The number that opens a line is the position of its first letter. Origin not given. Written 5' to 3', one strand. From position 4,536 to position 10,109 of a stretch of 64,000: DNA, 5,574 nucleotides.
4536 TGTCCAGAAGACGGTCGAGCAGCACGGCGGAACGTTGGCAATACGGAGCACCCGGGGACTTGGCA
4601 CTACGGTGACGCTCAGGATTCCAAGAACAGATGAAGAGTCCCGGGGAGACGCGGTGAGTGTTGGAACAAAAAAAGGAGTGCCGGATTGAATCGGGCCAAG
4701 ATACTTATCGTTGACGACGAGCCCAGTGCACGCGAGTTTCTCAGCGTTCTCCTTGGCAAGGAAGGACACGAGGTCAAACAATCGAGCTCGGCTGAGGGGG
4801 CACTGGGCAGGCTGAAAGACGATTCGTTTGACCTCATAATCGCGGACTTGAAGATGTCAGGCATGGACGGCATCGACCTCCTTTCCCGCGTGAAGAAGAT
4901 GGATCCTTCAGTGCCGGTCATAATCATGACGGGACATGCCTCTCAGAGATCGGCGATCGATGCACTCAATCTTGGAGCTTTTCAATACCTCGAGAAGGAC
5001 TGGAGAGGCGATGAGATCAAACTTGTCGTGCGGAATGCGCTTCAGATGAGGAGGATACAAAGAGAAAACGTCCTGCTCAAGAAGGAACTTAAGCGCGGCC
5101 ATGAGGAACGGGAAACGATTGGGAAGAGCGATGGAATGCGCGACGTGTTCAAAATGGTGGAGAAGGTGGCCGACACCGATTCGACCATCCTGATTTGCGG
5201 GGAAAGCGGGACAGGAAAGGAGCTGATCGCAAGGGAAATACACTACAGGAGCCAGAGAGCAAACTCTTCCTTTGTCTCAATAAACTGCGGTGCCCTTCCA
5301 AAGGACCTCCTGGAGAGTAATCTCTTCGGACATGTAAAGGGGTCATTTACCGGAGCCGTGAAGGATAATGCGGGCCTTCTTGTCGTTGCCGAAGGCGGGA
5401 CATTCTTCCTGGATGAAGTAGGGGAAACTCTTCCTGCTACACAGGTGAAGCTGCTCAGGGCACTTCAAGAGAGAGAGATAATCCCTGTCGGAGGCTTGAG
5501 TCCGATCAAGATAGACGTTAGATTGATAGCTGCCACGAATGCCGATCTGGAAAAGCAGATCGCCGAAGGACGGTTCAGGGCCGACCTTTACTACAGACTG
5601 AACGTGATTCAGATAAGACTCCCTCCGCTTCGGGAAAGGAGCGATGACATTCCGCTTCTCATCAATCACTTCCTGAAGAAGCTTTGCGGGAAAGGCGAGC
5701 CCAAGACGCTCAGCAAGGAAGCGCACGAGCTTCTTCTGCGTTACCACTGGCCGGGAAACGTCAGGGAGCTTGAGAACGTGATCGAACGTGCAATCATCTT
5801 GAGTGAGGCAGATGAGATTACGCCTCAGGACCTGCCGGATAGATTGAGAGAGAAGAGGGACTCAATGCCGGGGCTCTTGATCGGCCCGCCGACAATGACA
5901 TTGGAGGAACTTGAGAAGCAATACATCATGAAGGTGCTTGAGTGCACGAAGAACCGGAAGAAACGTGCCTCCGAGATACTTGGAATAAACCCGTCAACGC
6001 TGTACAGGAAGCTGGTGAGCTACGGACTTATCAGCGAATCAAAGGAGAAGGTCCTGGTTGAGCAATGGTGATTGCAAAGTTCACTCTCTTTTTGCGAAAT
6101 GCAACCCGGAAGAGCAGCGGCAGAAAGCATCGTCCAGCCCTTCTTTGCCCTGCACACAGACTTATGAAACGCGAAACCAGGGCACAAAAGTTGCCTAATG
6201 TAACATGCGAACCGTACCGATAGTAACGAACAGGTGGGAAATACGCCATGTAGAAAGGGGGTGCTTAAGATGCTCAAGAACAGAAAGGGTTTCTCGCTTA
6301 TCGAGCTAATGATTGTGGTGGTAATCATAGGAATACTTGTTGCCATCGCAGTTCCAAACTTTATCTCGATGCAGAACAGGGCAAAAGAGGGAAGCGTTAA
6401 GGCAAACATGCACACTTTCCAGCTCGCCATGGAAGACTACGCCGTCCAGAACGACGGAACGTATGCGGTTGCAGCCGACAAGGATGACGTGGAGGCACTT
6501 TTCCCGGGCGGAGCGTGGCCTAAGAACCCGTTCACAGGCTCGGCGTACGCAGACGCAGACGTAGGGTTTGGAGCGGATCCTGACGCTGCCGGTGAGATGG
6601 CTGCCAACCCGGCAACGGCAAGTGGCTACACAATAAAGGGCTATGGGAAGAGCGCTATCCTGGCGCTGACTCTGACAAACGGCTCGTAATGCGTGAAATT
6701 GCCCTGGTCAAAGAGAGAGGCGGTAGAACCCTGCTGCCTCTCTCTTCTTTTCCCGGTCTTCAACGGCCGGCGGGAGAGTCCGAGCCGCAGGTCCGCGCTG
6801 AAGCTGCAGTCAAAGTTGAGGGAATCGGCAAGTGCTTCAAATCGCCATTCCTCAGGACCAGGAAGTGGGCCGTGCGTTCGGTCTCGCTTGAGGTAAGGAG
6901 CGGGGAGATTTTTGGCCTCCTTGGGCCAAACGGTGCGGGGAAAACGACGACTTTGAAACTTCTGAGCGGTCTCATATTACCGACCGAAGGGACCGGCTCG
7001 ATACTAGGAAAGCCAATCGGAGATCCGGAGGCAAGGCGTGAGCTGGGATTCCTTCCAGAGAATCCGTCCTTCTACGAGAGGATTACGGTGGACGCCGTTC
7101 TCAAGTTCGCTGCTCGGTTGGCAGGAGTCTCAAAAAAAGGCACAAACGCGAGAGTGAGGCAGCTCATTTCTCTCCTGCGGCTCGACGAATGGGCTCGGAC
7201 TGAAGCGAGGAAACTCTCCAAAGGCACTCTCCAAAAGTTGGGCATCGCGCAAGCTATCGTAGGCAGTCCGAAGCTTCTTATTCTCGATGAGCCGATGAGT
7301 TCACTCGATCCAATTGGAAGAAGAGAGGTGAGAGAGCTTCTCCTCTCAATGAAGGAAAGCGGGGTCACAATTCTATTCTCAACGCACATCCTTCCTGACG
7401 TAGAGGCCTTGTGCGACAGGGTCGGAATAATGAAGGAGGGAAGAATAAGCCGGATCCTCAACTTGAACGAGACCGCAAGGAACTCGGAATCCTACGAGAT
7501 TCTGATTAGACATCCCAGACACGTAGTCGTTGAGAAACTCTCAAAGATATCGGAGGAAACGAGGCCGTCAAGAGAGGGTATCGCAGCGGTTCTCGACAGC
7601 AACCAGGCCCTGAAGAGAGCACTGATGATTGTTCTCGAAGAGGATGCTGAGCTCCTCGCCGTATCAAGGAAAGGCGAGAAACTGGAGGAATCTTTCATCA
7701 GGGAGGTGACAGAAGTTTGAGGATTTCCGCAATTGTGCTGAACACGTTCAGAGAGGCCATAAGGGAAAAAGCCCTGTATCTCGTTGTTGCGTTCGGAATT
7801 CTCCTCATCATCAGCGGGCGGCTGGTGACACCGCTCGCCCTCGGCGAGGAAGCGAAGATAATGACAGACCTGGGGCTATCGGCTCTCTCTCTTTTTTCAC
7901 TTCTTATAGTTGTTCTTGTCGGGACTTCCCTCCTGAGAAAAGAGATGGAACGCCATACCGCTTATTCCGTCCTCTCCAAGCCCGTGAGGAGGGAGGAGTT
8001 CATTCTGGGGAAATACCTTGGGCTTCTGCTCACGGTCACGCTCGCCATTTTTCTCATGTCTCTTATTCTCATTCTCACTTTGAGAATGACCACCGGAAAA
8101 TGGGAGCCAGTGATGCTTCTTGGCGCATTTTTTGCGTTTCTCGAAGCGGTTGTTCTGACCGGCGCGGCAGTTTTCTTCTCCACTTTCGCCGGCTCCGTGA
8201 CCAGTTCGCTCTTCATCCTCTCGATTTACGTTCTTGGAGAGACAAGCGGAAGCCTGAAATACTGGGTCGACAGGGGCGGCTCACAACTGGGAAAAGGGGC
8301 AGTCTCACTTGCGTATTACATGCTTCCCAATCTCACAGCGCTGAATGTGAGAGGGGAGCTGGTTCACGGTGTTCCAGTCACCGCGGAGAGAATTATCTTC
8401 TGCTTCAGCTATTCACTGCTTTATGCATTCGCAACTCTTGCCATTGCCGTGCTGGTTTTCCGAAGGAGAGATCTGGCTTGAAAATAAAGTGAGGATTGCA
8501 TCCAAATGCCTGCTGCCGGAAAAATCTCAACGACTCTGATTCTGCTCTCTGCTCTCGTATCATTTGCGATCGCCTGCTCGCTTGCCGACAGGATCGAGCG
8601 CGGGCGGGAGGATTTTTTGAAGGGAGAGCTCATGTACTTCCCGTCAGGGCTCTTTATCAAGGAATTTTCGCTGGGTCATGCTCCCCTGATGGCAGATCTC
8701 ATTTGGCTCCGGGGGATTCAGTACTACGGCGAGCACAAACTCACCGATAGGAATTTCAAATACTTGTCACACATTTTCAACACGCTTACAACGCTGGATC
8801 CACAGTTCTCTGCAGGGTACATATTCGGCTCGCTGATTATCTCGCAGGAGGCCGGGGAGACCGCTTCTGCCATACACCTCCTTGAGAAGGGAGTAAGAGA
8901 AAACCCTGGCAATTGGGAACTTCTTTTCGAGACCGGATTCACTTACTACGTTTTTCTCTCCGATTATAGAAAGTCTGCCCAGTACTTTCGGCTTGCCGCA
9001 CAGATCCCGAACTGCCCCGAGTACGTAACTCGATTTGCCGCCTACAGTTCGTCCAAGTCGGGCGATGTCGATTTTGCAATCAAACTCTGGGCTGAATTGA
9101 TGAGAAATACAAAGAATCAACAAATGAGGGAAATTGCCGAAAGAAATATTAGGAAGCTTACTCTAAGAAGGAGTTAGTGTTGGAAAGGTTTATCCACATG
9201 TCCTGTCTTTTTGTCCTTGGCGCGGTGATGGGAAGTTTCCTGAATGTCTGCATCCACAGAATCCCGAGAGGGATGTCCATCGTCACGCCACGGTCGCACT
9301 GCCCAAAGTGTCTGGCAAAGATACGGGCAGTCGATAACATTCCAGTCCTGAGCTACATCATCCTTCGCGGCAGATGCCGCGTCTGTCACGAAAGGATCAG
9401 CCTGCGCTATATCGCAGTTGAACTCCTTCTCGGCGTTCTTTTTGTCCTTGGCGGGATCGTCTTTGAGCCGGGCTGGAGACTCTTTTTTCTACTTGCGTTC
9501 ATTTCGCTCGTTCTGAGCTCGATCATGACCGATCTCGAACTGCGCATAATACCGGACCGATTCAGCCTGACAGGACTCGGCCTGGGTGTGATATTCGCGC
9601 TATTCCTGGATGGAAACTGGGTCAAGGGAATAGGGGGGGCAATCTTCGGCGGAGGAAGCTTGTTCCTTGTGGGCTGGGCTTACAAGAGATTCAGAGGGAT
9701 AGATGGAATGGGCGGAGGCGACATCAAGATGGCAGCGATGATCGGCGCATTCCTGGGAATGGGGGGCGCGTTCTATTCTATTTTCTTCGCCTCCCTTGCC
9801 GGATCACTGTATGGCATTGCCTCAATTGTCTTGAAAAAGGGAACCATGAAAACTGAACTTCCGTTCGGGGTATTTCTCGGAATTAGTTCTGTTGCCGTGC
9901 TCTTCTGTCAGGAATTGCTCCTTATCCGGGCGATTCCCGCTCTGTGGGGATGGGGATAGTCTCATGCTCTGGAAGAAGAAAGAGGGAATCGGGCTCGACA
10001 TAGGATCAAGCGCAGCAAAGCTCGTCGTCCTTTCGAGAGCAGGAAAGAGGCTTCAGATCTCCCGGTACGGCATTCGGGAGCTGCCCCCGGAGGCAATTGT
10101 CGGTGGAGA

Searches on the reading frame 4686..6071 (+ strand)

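Call 22: search_protein_families(library=pfam, proteins=[window:4686-6071:+], max_evalue=1e-8)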
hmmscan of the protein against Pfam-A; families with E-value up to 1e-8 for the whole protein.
window:4686-6071:+ (461 aa): 6 families
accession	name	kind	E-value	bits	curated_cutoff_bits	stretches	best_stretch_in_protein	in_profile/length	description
PF00158.32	Sigma54_activat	-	9.1e-68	227.6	20.2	1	145-310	2-167/168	Sigma-54 interaction domain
PF25601.1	AAA_lid_14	-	8.5e-29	99.7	27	1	316-393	1-80/87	AAA+ ATPase lid domain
PF00072.30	Response_reg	-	1.4e-28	99.7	30.2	1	6-114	1-109/111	Response regulator receiver domain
PF14532.12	Sigma54_activ_2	-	9.7e-20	71.7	25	1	145-315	1-138/138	Sigma-54 interaction domain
PF02954.25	HTH_8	-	7.9e-14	51.6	22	1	405-443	1-39/42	Bacterial regulatory protein, Fis family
PF07728.20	AAA_5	-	8.1e-10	39.3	22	1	168-286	2-123/139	AAA domain (dynein-related subfamily)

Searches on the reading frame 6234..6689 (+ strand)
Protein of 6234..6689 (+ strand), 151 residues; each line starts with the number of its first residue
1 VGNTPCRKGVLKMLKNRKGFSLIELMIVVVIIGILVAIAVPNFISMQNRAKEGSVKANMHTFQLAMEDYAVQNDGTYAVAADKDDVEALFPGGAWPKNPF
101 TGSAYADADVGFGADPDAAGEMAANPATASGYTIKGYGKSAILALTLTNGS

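Call 22: search_protein_families(library=pfam, proteins=[window:6234-6689:+], max_evalue=1e-8)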
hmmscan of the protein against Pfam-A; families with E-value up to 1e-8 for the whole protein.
window:6234-6689:+ (151 aa): 1 family
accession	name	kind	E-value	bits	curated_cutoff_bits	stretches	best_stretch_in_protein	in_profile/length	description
PF07963.17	N_methyl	-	1.9e-09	37.2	21.2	1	15-39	2-26/27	Prokaryotic N-terminal methylation motif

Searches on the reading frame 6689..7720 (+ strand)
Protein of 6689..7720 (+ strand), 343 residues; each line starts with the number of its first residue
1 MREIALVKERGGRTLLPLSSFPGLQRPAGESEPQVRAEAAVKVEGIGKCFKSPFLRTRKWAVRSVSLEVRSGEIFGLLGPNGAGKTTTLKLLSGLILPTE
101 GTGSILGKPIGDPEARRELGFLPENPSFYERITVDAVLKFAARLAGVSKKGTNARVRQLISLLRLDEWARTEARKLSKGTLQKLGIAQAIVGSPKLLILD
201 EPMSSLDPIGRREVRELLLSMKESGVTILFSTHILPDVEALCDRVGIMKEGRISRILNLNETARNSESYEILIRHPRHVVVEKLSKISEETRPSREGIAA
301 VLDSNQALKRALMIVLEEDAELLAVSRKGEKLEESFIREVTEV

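Call 22: search_protein_families(library=pfam, proteins=[window:6689-7720:+], max_evalue=1e-8)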
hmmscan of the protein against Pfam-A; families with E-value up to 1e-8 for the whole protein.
window:6689-7720:+ (343 aa): 2 families
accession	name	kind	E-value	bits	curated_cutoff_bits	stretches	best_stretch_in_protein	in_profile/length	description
PF00005.33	ABC_tran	-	8.9e-29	101.3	25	1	63-203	2-136/137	ABC transporter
PF13304.12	AAA_21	-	1.3e-13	52.1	27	0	172-233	234-298/304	AAA domain, putative AbiEii toxin, Type IV TA system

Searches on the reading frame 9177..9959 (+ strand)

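Call 22: search_protein_families(library=pfam, proteins=[window:9177-9959:+], max_evalue=1e-8)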
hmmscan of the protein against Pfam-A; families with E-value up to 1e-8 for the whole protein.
window:9177-9959:+ (260 aa): 2 families
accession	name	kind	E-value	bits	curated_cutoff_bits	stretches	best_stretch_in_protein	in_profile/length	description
PF06750.18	A24_N_bact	-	7.5e-35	119.3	23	1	13-91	1-79/84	Bacterial Peptidase A24 N-terminal domain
PF01478.23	Peptidase_A24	-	1.7e-16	61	26.5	1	107-214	2-104/104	Type IV leader peptidase family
